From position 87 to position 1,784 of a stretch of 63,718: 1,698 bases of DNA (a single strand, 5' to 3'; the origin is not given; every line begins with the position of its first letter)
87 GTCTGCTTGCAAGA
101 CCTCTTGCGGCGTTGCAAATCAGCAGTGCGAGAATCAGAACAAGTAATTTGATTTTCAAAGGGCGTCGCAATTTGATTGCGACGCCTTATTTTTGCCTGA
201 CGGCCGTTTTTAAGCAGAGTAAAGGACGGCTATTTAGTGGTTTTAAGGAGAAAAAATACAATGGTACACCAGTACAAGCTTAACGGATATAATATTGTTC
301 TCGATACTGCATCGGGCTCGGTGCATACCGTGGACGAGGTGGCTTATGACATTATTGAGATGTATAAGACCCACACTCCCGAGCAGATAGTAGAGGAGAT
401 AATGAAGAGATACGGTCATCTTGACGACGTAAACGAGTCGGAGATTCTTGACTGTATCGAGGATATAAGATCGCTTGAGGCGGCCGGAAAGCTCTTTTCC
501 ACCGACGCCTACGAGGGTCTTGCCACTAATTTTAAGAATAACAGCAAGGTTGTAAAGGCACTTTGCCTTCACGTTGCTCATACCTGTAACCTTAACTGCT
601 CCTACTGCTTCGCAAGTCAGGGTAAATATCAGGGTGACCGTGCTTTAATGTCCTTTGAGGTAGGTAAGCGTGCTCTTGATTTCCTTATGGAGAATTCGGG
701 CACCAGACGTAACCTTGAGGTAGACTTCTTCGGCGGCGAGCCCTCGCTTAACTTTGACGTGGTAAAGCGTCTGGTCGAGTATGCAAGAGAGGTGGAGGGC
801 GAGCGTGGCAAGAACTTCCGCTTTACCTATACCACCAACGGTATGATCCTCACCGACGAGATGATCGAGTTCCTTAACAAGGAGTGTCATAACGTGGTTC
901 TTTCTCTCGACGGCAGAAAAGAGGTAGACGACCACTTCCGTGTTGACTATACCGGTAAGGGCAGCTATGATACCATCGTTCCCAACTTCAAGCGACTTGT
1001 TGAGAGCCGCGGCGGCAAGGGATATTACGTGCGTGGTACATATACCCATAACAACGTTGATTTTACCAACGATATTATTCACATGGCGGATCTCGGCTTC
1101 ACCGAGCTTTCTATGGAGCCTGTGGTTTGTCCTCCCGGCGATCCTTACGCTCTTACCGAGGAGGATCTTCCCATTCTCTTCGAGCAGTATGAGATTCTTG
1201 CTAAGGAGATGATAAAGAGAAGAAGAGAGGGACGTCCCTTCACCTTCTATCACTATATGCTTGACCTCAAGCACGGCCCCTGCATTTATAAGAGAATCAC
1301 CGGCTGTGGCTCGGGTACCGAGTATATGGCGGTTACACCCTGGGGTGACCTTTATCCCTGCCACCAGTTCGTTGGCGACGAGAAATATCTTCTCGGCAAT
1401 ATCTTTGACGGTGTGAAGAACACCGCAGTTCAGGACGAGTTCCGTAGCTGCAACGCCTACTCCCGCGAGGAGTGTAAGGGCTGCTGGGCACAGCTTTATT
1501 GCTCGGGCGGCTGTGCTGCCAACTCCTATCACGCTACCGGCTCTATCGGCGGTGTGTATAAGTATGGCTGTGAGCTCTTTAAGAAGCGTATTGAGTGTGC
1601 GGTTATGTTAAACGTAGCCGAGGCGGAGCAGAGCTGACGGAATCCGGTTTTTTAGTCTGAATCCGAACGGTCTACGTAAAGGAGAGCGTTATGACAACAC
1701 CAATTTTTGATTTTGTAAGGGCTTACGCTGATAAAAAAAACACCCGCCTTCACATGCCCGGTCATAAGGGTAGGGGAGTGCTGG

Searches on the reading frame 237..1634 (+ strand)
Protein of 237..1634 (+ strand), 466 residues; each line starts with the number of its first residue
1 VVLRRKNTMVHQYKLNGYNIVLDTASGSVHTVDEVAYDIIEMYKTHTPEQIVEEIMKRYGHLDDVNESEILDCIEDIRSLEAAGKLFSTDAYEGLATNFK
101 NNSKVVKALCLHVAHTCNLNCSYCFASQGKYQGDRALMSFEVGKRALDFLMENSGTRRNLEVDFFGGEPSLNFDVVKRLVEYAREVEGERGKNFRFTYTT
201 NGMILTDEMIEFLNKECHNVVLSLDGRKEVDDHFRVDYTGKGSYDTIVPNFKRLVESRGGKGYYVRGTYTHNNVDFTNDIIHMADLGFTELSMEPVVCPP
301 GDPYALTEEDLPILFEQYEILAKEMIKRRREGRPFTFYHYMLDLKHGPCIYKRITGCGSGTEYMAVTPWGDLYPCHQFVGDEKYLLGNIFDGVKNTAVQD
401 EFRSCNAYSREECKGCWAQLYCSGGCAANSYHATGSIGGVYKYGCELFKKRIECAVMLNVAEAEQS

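Call 51: search_protein_families(library=ncbifam, proteins=[window:237-1634:+], max_evalue=0.001)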
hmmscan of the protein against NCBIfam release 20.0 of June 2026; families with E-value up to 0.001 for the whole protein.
window:237-1634:+ (466 aa): 67 families (the best 25 are shown)
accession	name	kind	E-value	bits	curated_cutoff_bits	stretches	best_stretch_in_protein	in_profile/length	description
TIGR03974.1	rSAM_six_Cys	equivalog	9.6e-226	749.9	425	1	10-460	1-450/451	thioether cross-link-forming SCIFF peptide maturase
NF040492.1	not_ScfB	exception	4.8e-169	563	855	1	9-459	3-448/450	ScfB-related radical SAM/SPASM orphan maturase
NF047865.1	rSAM_PapB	equivalog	8.5e-83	278.3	340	1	106-437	2-327/330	PapB family radical SAM/SPASM ranthipeptide maturase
TIGR03906.1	quino_hemo_SAM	equivalog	7.9e-81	272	453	1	10-456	3-444/467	quinohemoprotein amine dehydrogenase maturation protein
TIGR04064.1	rSAM_nif11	equivalog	4.4e-73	246.5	518.7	1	10-457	4-431/459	nif11-like peptide radical SAM maturase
TIGR04068.1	rSAM_ocin_clost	equivalog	1.1e-46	159.7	500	2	103-255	80-233/462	Cys-rich peptide radical SAM maturase CcpM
NF035951.1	rSAM_RumMC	equivalog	7.3e-36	123.9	720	1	17-261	24-266/510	RumMC family radical SAM sactipeptide maturase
TIGR04115.1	rSAM_Cxxx_rpt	equivalog_domain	1.5e-35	123.4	350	1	107-453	2-354/359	radical SAM peptide maturase, CXXX-repeat target family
TIGR03978.1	rSAM_paired_1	equivalog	8.7e-35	120.3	370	1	103-439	79-429/466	His-Xaa-Ser system radical SAM maturase HxsB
TIGR04463.1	rSAM_vs_C_rich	equivalog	1.7e-34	119.4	525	1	80-460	51-428/438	TIGR04463 family radical SAM/SPASM RiPP maturase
TIGR04280.1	geopep_mat_rSAM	hypoth_equivalog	4.5e-33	114.9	400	2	102-256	79-232/428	geopeptide radical SAM maturase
NF038107.1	rSAM_NF038107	equivalog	1.7e-30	106.2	600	2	92-267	73-246/444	Cys-every-fifth radical SAM/SPASM peptide maturase CefB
TIGR03942.1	sulfatase_rSAM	equivalog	7.8e-30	104.2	349.45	1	113-448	7-346/363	anaerobic sulfatase maturase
NF041298.1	rSAM_mat_DynA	equivalog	1.5e-29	103.1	450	1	114-446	8-340/356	dynobactin maturation radical SAM/SPASM protein DynA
TIGR04163.1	rSAM_cobopep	equivalog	1.6e-28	99.7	375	1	108-460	65-420/428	peptide-modifying radical SAM enzyme CbpB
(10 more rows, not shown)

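Call 54: search_protein_families(library=pfam, proteins=[window:237-1634:+], max_evalue=10)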
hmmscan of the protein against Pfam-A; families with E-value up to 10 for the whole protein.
window:237-1634:+ (466 aa): 4 families
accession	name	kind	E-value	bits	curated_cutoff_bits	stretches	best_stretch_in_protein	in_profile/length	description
PF04055.27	Radical_SAM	-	1.7e-16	61.3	29.5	1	114-257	4-139/166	Radical SAM superfamily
PF13353.11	Fer4_12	-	1.4e-10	42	22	1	110-229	8-118/137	4Fe-4S single cluster domain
PF05402.18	PqqD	-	2.6e-05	24.9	23.4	1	20-76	3-60/67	Coenzyme PQQ synthesis protein D (PqqD)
PF13186.11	SPASM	-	4.3e-05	24.2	21.5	1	357-417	1-67/67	Iron-sulfur cluster-binding domain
